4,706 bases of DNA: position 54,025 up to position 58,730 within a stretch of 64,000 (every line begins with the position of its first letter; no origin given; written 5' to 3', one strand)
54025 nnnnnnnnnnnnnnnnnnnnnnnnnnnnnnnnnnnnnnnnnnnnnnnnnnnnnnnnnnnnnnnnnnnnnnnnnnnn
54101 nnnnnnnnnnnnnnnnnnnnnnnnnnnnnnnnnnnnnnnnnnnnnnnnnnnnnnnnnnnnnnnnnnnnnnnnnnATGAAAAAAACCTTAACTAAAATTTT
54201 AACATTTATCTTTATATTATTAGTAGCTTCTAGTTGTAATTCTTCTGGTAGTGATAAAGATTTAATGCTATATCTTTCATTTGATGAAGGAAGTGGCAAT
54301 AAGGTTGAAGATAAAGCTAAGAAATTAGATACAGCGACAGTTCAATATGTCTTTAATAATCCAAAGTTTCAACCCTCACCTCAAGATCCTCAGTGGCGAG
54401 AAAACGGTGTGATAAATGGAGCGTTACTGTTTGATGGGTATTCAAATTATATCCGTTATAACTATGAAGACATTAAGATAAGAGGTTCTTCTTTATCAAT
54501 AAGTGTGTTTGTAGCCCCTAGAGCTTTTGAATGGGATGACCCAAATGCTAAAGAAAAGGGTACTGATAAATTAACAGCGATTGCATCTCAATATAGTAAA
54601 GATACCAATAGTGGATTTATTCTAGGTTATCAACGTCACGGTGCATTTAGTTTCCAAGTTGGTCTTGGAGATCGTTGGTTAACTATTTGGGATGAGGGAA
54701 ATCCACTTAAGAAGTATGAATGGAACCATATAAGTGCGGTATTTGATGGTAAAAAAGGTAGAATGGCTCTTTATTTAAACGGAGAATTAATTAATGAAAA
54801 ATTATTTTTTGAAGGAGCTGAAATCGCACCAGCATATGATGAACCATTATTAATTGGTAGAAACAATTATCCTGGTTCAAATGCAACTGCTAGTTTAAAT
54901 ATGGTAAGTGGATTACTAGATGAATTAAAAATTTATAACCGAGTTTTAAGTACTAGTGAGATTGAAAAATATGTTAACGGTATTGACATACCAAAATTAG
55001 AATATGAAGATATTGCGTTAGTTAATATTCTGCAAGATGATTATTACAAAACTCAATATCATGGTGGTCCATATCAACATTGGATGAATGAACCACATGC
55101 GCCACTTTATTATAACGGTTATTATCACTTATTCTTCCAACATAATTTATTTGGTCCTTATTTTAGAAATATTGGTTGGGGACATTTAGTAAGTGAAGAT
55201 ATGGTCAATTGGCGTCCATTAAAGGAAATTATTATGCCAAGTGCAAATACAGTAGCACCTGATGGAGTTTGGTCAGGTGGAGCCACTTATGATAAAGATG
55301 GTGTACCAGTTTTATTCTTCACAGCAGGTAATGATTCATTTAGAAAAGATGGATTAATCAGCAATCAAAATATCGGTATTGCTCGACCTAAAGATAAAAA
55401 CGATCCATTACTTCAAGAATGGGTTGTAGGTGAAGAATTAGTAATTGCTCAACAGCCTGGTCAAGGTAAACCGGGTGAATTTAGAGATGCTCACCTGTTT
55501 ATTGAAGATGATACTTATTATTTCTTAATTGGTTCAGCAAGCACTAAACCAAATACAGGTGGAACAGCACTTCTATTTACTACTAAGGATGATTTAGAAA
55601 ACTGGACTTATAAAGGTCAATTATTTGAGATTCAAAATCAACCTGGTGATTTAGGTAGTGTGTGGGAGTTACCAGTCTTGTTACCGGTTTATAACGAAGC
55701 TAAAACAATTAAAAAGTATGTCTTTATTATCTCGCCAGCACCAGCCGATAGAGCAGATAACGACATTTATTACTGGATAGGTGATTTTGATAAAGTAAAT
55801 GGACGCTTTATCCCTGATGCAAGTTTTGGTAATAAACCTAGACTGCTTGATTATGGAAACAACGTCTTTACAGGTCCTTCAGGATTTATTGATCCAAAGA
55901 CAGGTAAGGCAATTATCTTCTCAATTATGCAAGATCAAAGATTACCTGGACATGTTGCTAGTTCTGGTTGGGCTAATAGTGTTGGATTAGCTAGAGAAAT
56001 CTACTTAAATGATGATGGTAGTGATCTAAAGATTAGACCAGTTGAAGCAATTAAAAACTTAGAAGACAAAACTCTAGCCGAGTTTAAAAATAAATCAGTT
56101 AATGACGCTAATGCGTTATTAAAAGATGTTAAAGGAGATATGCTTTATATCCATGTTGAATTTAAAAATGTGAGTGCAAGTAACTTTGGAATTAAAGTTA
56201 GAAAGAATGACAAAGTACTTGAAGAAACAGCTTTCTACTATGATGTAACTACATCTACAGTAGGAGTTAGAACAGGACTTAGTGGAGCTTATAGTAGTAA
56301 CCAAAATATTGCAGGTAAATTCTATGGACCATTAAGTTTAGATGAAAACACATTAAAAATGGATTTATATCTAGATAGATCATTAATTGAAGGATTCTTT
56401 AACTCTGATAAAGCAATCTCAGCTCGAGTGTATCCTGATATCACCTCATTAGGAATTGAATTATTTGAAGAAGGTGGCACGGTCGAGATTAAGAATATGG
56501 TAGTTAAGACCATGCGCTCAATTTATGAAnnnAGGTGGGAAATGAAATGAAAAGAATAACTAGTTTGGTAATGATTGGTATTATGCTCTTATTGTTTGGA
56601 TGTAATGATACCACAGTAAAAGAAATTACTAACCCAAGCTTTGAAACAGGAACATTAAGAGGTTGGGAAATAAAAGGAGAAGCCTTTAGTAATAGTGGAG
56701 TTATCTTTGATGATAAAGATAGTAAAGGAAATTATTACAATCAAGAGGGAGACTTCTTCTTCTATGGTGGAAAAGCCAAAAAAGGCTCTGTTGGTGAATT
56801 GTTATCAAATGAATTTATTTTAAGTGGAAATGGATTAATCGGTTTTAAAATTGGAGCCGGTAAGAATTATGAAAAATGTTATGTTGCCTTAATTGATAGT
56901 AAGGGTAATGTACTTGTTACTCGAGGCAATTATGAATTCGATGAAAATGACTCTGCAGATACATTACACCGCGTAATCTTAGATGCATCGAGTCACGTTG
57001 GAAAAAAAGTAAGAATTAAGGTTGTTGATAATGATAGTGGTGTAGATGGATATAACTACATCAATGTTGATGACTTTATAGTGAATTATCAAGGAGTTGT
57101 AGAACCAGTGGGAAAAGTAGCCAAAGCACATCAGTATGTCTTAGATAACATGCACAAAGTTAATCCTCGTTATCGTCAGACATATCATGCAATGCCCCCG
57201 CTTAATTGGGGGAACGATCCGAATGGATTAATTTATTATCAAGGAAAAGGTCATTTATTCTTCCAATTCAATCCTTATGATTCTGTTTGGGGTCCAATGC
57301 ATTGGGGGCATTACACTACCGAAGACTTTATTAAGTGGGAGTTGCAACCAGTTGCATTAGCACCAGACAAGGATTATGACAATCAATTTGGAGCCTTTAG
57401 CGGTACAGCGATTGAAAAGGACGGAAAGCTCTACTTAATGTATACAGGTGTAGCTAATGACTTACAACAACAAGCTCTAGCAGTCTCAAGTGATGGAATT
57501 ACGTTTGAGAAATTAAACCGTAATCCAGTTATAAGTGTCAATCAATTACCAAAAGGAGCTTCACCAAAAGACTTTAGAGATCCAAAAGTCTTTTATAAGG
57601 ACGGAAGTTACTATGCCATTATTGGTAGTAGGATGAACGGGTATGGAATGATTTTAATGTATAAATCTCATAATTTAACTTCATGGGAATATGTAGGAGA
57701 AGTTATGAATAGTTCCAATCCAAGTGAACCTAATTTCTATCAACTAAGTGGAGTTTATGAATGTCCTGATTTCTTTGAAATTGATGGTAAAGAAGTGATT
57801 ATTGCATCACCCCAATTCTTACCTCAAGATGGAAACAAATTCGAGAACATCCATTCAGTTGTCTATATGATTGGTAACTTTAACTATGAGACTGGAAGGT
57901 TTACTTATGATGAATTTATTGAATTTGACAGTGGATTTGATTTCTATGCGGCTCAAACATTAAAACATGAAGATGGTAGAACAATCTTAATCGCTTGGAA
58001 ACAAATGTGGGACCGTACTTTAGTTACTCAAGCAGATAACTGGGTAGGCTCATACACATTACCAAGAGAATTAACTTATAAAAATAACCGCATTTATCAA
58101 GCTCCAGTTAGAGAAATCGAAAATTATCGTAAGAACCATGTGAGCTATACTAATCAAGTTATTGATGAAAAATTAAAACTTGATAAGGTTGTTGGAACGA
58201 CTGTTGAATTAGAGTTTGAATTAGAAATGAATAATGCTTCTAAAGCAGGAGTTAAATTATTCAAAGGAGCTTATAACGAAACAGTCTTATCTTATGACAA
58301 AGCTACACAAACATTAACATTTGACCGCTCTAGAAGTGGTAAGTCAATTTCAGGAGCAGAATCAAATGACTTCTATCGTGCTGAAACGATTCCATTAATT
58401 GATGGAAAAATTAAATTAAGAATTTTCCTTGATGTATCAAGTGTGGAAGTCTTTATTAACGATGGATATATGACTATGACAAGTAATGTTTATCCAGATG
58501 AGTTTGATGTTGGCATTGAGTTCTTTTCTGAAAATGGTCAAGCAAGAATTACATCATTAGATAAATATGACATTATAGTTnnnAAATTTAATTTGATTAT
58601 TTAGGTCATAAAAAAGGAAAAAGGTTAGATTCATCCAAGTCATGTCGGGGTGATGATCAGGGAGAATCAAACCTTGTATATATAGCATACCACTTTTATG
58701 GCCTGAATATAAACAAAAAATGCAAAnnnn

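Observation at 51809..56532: Two GH32 paralogues carry Glu in place of the canonical Asp nucleophile (WMNEP) and degenerate EC/RDP motifs, fused to an N-terminal LamG-like domain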

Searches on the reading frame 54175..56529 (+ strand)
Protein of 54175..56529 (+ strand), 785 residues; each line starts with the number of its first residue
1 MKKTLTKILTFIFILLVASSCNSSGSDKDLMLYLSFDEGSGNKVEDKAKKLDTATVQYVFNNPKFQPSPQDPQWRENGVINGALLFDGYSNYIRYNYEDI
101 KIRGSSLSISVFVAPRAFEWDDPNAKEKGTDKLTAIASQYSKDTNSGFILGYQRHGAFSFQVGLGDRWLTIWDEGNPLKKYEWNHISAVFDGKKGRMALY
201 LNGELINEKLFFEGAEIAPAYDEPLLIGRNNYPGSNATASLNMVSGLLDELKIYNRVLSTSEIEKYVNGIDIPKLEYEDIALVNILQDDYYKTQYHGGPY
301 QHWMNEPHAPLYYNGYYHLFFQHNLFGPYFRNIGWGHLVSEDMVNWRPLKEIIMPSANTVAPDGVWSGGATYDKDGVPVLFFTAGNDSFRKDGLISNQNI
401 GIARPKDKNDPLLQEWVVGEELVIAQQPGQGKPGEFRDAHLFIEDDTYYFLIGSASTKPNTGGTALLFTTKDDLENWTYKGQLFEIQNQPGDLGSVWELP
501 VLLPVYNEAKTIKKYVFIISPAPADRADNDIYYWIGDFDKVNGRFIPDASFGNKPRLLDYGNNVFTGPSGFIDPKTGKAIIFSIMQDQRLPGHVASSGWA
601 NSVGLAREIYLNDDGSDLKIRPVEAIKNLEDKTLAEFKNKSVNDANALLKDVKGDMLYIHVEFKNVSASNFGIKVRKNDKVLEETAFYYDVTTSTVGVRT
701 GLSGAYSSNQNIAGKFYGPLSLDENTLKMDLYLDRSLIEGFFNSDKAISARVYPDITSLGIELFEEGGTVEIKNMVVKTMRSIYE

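Call 3: search_protein_families(library=pfam, proteins=[window:54175-56529:+], max_evalue=0.01)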
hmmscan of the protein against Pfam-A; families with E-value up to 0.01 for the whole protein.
window:54175-56529:+ (785 aa): 4 families
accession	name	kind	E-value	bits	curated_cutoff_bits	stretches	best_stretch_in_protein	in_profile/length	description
PF00251.26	Glyco_hydro_32N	-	2.4e-55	188.7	22.1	1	296-622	1-307/307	Glycosyl hydrolases family 32 N-terminal domain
PF08244.19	Glyco_hydro_32C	-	6.7e-26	91.6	21.9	1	636-778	13-157/158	Glycosyl hydrolases family 32 C terminal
PF13385.13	Laminin_G_3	-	1.9e-18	67.5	27.6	1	88-263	2-150/151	Concanavalin A-like lectin/glucanases superfamily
PF00354.24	Pentaxin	-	0.007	16.5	25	0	142-269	49-169/194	Pentaxin family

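Call 17: search_protein_families(library=ncbifam, proteins=[window:54175-56529:+], max_evalue=0.01)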
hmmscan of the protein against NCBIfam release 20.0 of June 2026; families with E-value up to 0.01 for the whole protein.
window:54175-56529:+ (785 aa): 3 families
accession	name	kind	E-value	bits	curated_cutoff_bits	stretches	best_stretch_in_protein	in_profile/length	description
TIGR01322.1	scrB_fam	subfamily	7.2e-48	163.4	356.4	1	285-755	7-447/447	sucrose-6-phosphate hydrolase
NF041092.1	beta-fruc_BfrA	equivalog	2.3e-38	132.1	900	1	291-757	2-410/433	beta-fructosidase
NF052521.1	TafC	equivalog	0.0001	21.5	410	1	33-265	151-358/373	TafC family fimbrial protein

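Call 22: list_cluster_members(proteins=[P0054, window:51809-54175:+, window:54175-56529:+, window:56535-58580:+, P0033])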
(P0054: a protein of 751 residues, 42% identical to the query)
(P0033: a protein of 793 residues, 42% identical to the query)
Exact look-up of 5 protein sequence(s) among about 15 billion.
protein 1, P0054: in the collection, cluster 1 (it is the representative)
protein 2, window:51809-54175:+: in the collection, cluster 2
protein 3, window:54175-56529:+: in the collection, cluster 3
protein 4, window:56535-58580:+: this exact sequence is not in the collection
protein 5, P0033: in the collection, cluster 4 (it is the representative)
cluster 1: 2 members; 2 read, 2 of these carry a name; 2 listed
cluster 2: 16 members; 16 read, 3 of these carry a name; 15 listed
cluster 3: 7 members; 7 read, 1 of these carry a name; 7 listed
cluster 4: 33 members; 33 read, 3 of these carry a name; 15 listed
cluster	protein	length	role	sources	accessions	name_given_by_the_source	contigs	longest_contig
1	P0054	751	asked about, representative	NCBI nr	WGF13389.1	InuG [synthetic construct]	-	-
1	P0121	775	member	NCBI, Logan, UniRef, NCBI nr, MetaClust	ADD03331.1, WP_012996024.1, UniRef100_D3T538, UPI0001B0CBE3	Glycosyl hydrolase family 32 domain protein [Thermoanaerobacter italicus Ab9] | beta-fructofuranosidase n=1 Tax=Thermoanaerobacter italicus (strain DSM 9252 / Ab9) ... | GH32 C-terminal domain-containing protein [Thermoanaerobacter italicus]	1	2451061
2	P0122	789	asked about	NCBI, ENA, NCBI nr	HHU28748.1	TPA: glycoside hydrolase [bacterium] | glycoside hydrolase [bacterium]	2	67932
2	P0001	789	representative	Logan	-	-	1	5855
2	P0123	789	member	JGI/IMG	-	sucrose-6-phosphate hydrolase SacC (GH32 family)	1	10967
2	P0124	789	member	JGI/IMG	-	sucrose-6-phosphate hydrolase SacC (GH32 family)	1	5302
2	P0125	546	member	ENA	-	-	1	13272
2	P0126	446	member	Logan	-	-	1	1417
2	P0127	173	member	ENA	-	-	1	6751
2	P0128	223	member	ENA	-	-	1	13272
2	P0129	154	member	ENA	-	-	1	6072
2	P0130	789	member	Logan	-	-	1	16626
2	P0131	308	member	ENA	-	-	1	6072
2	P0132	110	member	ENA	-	-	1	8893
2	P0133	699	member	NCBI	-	-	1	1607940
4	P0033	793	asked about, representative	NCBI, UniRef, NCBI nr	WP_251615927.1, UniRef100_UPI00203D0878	LamG-like jellyroll fold domain-containing protein [Pumilibacter muris] | LamG-like jellyroll fold domain-containing protein n=1 Tax=Pumilibacter muris ... | GH32 C-terminal domain-containing protein [Pumilibacter muris]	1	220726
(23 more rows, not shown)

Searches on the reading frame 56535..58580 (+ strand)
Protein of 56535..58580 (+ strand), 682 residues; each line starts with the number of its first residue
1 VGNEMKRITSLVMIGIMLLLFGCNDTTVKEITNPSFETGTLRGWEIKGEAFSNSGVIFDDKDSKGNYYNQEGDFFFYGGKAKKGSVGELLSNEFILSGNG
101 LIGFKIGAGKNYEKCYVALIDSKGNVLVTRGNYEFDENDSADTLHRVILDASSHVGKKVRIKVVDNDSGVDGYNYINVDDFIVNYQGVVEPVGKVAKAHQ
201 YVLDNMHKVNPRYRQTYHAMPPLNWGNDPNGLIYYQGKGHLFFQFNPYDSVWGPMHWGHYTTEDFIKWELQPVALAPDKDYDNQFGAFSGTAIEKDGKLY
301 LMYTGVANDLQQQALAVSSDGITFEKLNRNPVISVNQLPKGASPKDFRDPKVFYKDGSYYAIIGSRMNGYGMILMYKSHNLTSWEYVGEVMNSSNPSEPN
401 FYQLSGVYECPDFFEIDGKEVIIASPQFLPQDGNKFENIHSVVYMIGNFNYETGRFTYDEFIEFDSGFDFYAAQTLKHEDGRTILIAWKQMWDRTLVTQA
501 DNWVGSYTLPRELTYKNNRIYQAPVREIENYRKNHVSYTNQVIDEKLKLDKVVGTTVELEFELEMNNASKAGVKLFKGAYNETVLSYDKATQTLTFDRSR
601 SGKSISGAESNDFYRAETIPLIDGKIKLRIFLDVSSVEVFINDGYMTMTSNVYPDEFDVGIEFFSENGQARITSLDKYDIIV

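Call 3: search_protein_families(library=pfam, proteins=[window:56535-58580:+], max_evalue=0.01)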
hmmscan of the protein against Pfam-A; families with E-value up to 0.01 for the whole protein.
window:56535-58580:+ (682 aa): 3 families
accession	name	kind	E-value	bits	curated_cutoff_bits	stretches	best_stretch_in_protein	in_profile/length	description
PF00251.26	Glyco_hydro_32N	-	3e-89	300.1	22.1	1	218-524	1-307/307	Glycosyl hydrolases family 32 N-terminal domain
PF08244.19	Glyco_hydro_32C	-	6.7e-33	114.4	21.9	1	527-676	1-155/158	Glycosyl hydrolases family 32 C terminal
PF04616.20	Glyco_hydro_43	-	1.5e-06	28.2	32.2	1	345-494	8-144/288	Glycosyl hydrolases family 43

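Call 17: search_protein_families(library=ncbifam, proteins=[window:56535-58580:+], max_evalue=0.01)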
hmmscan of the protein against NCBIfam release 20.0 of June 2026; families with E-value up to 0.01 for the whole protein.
window:56535-58580:+ (682 aa): 3 families
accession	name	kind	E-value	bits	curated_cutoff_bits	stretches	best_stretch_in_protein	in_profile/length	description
TIGR01322.1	scrB_fam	subfamily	1.5e-126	422.7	356.4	1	210-655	10-447/447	sucrose-6-phosphate hydrolase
NF041092.1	beta-fruc_BfrA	equivalog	6.2e-69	232.8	900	1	213-657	2-410/433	beta-fructosidase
NF052550.1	BManbPhaseBMBP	equivalog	1.9e-07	30.8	450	1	272-395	11-141/296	beta-1,2-mannobiose phosphorylase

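Call 27: find_homologous_proteins(query=window:56535-58580:+, max_evalue=1e-10)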
Query window:56535-58580:+ (682 aa): 2947 proteins with E <= 1e-10 among 8000 candidates; the best 120 are listed.
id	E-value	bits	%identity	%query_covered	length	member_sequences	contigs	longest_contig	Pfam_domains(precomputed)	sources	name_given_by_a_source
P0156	0.0e+0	1555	99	99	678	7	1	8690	PF08244.20,PF00251.27,PF04616.21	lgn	-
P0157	0.0e+0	1479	93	99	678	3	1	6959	PF08244.20,PF00251.27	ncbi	-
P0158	9.7e-296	1001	64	99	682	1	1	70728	PF08244.20,PF00251.27,PF04616.21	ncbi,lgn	ncbi:MAG: glycoside hydrolase family 32 protein [Bacilli bacterium]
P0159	1.5e-293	994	64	99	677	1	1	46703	PF08244.20,PF00251.27,PF04616.21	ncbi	-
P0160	3.0e-280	950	61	99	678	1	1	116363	PF08244.20,PF00251.27,PF04616.21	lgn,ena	-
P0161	1.9e-277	940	61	99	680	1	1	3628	PF08244.20,PF00251.27,PF04616.21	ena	-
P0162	4.1e-277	939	59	99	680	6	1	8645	PF08244.20,PF22847.3,PF00251.27,PF04616.21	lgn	-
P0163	4.5e-268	909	59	99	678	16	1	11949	PF08244.20,PF22847.3,PF00251.27,PF04616.21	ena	-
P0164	1.2e-258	878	57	98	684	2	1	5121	PF08244.20,PF00251.27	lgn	-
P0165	3.6e-252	857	56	99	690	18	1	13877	PF08244.20,PF00251.27,PF04616.21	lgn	-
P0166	5.6e-251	853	57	99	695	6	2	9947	PF08244.20,PF00251.27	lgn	-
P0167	4.1e-248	843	56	98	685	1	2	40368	PF08244.20,PF22847.3,PF00251.27,PF04616.21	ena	-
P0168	2.3e-247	841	55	99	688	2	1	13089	PF08244.20,PF00251.27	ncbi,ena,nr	ncbi:MAG: glycoside hydrolase family 32 protein [Clostridia bacterium]|nr:glycoside hydrolase family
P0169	8.1e-245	833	55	99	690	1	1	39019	PF08244.20,PF22847.3,PF00251.27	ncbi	-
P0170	2.3e-244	831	55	97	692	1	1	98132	PF08244.20,PF00251.27,PF04616.21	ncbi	-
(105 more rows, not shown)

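Call 63: search_solved_structures(query=window:56535-58580:+, max_evalue=1e-20)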
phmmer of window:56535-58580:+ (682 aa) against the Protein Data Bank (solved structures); distinct sequences matched with E-value up to 1e-20: 29.
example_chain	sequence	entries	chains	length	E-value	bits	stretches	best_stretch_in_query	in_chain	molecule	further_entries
7vco_A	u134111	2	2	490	8.8e-90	305.2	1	195-680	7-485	Sucrose-6-phosphate hydrolase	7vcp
7bwb_A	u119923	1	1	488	7.2e-84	285.6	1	198-655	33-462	Beta-fructofuranosidase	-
7bwc_A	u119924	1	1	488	7.6e-83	282.3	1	198-655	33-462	Beta-fructofuranosidase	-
3pig_A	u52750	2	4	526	1.5e-63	218.4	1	192-676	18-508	Beta-fructofuranosidase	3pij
6num_A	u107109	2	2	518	2.8e-61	211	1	197-675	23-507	Beta-fructofuranosidase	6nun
8i12_A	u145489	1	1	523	1.1e-58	202.5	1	211-676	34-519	Glycosyl hydrolase family 32 exo-inulinase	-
1uyp_A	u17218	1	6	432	1.1e-57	199.1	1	213-655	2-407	BETA-FRUCTOSIDASE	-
1w2t_A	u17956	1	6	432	2.6e-57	197.9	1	213-655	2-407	BETA FRUCTOSIDASE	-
6nu7_A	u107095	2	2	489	3.7e-57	197.3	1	210-654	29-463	Sucrose-6-phosphate hydrolase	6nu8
3rwk_X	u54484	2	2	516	5.1e-42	147.3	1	212-677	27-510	Inulinase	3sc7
3ugf_A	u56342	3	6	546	8.6e-42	146.6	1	214-568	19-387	Sucrose:(Sucrose/fructan) 6-fructosyltransferase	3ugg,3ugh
2ac1_A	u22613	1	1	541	6.1e-39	137.2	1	208-560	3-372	invertase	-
1y4w_A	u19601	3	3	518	1e-38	136.4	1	212-678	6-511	exo-inulinase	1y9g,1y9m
2xqr_A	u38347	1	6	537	3.6e-38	134.6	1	211-560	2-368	BETA-FRUCTOFURANOSIDASE, INSOLUBLE ISOENZYME CWINV1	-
2qqu_A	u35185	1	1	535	3.9e-38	134.5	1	211-560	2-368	Beta-fructofuranosidase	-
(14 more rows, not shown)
